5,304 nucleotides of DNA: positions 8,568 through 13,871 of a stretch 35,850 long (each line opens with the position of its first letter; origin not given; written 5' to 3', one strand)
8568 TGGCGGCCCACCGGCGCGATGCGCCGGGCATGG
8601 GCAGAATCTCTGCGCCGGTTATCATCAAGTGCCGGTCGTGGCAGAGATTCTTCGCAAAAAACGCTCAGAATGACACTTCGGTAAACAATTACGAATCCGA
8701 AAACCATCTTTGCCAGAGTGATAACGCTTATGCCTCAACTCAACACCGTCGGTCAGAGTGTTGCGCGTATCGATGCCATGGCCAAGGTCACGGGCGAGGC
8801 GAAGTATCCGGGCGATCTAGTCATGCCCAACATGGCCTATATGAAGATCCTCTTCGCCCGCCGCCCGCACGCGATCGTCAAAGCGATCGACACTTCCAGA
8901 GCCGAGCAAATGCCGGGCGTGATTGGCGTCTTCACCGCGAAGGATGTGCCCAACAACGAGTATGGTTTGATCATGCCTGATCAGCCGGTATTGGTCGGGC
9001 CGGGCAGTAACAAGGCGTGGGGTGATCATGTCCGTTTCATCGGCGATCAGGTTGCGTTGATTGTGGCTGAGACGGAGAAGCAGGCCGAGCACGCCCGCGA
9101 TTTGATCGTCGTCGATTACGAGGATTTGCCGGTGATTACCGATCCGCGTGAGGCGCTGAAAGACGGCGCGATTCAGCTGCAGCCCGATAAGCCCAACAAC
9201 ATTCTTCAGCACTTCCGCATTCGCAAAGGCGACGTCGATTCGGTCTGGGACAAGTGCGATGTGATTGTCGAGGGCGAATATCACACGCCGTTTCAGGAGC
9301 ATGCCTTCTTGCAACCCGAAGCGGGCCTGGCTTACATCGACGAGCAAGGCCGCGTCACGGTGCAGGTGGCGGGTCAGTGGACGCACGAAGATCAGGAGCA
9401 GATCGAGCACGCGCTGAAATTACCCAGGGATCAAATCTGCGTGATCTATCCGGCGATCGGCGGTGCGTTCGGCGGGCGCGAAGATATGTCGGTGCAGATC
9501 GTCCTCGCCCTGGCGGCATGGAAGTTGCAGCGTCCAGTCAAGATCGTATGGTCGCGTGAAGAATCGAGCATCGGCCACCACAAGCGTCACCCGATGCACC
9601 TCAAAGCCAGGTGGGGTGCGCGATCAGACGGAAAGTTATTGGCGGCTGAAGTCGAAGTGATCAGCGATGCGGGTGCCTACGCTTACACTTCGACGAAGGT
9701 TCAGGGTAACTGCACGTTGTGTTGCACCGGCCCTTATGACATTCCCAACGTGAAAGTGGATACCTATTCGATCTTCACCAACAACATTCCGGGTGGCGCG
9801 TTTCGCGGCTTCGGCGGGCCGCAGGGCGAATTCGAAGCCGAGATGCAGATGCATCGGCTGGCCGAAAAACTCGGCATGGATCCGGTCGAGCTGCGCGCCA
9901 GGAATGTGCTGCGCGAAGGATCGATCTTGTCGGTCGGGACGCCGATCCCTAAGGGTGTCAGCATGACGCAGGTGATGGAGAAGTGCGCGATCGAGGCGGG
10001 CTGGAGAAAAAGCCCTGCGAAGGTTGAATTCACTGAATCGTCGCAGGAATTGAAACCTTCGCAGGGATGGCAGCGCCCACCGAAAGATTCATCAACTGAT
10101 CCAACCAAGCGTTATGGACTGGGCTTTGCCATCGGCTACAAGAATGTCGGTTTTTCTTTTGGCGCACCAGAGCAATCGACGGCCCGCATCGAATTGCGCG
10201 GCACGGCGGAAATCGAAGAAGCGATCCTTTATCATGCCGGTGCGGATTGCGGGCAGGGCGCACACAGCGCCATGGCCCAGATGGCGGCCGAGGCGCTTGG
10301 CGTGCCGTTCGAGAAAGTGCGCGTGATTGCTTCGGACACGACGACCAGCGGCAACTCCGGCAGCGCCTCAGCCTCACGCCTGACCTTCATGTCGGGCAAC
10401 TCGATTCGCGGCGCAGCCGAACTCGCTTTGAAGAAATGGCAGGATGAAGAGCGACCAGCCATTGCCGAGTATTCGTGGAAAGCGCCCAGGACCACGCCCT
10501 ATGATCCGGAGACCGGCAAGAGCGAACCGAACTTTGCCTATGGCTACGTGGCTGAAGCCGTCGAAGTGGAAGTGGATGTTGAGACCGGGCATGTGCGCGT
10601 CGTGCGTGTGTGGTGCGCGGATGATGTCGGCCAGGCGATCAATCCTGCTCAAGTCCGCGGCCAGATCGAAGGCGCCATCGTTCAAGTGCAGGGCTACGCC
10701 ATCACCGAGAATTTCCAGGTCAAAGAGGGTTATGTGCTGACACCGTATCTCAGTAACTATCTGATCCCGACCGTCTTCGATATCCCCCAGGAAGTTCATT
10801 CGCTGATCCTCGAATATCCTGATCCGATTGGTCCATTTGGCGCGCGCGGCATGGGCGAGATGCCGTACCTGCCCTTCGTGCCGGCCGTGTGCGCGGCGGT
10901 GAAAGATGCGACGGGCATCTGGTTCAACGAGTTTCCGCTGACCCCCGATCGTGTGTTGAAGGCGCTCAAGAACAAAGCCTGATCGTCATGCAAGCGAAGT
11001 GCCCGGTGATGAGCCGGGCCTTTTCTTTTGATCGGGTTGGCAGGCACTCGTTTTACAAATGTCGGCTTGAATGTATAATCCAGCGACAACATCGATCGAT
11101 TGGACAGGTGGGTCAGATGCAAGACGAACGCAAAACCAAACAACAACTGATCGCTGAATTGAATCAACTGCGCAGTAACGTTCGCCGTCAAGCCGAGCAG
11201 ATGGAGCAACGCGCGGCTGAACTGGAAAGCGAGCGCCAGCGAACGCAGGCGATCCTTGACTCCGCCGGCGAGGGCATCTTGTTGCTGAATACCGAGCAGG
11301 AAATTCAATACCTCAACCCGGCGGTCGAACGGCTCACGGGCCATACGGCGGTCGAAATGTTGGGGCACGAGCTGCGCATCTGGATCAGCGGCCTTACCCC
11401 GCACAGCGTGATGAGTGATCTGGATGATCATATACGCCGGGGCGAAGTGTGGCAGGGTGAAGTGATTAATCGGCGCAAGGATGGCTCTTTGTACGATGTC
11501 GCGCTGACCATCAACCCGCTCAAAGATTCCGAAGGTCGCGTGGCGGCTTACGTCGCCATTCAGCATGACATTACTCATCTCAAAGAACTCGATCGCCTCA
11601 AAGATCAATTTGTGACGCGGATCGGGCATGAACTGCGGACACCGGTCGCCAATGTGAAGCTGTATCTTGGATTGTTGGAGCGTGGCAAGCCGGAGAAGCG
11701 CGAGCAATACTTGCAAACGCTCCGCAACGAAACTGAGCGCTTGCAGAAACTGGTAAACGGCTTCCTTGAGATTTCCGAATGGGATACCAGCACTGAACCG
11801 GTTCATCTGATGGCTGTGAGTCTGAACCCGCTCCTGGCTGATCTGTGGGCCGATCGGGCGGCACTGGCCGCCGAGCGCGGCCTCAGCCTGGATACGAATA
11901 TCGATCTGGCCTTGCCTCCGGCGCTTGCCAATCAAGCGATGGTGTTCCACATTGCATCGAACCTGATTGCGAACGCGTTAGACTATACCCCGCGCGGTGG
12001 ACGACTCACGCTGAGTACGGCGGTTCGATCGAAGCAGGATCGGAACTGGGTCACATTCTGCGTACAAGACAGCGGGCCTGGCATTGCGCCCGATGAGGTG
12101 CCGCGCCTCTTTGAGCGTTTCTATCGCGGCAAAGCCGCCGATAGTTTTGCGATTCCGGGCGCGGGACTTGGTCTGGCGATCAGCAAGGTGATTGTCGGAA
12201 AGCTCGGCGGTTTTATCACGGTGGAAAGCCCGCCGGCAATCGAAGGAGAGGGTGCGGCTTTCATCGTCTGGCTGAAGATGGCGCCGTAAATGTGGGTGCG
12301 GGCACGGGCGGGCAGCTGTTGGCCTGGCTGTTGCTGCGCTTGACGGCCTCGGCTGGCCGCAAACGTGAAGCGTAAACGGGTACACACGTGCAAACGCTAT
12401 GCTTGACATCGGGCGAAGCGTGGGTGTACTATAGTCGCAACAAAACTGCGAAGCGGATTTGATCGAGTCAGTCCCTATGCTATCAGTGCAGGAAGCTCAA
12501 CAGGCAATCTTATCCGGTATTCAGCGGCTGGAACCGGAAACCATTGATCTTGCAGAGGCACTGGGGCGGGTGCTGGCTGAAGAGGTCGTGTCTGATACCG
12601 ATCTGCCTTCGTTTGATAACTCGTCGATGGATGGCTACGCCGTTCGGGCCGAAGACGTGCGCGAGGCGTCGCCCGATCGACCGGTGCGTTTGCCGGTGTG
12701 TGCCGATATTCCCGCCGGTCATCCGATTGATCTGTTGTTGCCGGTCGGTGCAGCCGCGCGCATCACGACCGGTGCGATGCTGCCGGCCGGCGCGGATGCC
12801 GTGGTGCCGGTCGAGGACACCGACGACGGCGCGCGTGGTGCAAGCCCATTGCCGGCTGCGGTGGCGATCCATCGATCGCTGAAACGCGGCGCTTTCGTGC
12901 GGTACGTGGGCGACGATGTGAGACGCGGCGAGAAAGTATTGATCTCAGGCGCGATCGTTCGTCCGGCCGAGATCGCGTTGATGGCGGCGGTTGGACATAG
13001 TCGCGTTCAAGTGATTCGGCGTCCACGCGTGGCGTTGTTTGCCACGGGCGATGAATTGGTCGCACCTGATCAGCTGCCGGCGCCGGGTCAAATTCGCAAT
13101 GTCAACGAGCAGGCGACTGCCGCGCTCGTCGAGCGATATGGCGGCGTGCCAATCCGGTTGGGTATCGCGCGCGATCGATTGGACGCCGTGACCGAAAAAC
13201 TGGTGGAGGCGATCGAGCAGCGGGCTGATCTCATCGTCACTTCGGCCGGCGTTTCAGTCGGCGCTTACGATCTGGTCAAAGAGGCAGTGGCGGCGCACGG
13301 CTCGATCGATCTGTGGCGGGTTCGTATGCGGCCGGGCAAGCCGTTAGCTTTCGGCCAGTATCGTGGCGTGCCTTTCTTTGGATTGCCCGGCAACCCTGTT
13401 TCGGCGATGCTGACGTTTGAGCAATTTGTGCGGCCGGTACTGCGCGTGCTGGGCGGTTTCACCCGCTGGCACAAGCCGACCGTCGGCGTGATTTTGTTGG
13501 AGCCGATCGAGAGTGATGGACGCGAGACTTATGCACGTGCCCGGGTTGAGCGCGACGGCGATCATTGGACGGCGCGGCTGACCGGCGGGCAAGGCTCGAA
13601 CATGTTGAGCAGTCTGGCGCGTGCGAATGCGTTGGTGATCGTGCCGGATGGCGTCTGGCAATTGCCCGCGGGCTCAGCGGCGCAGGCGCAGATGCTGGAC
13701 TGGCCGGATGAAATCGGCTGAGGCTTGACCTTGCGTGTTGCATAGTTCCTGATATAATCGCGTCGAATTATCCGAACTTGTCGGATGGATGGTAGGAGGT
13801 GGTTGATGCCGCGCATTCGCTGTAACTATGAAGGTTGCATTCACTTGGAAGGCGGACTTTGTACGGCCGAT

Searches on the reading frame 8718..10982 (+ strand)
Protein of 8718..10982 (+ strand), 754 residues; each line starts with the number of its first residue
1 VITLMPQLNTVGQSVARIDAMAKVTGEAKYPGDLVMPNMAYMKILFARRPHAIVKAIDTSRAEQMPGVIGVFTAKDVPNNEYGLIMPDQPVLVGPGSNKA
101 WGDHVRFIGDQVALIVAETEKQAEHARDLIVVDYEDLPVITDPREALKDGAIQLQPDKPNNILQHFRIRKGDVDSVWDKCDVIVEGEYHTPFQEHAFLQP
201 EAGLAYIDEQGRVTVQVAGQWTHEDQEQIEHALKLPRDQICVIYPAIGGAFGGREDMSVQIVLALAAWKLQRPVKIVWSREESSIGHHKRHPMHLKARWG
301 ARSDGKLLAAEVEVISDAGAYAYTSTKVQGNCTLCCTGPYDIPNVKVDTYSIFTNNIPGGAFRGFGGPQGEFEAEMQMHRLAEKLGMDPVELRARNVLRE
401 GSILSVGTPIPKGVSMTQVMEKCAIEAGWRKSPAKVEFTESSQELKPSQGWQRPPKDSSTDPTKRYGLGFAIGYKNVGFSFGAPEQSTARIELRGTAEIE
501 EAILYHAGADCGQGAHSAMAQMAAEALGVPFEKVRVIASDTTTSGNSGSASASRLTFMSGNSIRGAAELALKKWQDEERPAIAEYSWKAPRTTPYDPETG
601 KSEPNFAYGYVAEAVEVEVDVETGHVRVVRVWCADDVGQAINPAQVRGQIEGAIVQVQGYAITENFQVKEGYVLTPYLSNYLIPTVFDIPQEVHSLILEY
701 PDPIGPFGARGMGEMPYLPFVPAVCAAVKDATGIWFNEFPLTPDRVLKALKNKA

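Call 26: search_protein_families(library=pfam, proteins=[window:8718-10982:+], max_evalue=0.001)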
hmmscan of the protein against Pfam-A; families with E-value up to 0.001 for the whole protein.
window:8718-10982:+ (754 aa): 3 families
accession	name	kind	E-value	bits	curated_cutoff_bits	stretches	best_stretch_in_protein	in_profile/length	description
PF02738.23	MoCoBD_1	-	2.5e-82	276.1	27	1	155-397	2-244/244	Molybdopterin cofactor-binding domain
PF20256.3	MoCoBD_2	-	1.2e-58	199.3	27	2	577-690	173-283/283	Molybdopterin cofactor-binding domain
PF01315.27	Ald_Xan_dh_C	-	1.5e-25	90.1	31.3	1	25-138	1-110/110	Aldehyde oxidase and xanthine dehydrogenase, a/b hammerhead domain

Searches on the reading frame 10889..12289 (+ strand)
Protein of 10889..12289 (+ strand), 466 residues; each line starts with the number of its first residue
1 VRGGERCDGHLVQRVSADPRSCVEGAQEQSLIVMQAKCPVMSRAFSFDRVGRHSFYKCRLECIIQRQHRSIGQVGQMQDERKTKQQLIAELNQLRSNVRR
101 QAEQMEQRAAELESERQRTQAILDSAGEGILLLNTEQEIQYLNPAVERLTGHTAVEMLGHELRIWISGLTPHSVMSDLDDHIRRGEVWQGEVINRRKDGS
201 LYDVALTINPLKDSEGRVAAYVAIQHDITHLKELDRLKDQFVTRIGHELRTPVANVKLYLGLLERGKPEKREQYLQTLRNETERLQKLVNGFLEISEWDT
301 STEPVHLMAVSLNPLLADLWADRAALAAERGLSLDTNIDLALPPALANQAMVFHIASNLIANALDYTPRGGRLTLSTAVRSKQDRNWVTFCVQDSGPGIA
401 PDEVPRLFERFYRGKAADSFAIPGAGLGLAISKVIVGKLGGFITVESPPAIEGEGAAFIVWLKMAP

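Call 26: search_protein_families(library=pfam, proteins=[window:10889-12289:+], max_evalue=0.001)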
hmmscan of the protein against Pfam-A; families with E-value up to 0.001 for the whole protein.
window:10889-12289:+ (466 aa): 7 families
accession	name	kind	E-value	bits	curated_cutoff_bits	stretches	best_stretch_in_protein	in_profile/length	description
PF02518.31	HATPase_c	-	1.4e-23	83.9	26.4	1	350-465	4-110/111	Histidine kinase-, DNA gyrase B-, and HSP90-like ATPase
PF13426.13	PAS_9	-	4.5e-17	62.7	27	1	128-230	2-103/103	PAS domain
PF00512.31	HisKA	-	7.5e-16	58.4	26.9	1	238-299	2-64/66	His Kinase A (phospho-acceptor) domain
PF00989.32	PAS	-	4.4e-14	52.9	22.6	1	118-228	2-113/113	PAS fold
PF08448.16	PAS_4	-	7.6e-12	45.9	23.1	1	123-232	1-109/110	PAS fold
PF08447.18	PAS_3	-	1.8e-09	38.2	25.6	1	141-223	3-87/89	PAS fold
PF13188.13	PAS_8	-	1.5e-07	31.5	21.8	1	118-172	2-53/65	PAS domain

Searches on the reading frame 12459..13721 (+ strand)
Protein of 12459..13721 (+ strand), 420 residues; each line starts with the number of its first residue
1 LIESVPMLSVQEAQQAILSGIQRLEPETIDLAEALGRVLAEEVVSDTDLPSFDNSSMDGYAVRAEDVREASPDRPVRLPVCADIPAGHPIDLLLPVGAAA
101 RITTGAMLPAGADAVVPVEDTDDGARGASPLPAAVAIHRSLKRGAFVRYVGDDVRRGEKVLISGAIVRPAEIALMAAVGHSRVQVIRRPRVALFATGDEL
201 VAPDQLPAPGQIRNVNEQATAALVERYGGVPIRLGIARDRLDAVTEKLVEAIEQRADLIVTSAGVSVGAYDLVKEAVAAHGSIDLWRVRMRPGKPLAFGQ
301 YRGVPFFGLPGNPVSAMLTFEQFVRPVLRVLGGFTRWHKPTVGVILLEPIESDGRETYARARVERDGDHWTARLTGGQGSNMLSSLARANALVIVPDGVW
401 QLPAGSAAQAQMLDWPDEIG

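Call 26: search_protein_families(library=pfam, proteins=[window:12459-13721:+], max_evalue=0.001)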
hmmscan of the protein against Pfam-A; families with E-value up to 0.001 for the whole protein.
window:12459-13721:+ (420 aa): 3 families
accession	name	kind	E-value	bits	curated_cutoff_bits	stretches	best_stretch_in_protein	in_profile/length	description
PF03453.22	MoeA_N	-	1.7e-47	161.5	30.8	1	8-179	1-160/160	MoeA N-terminal region (domain I and II)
PF00994.29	MoCF_biosynth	-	7.6e-30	104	26.6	1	193-329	2-143/144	Probable molybdopterin binding domain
PF03454.20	MoeA_C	-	4.6e-12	46.4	22.1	1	345-409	3-68/72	MoeA C-terminal region (domain IV)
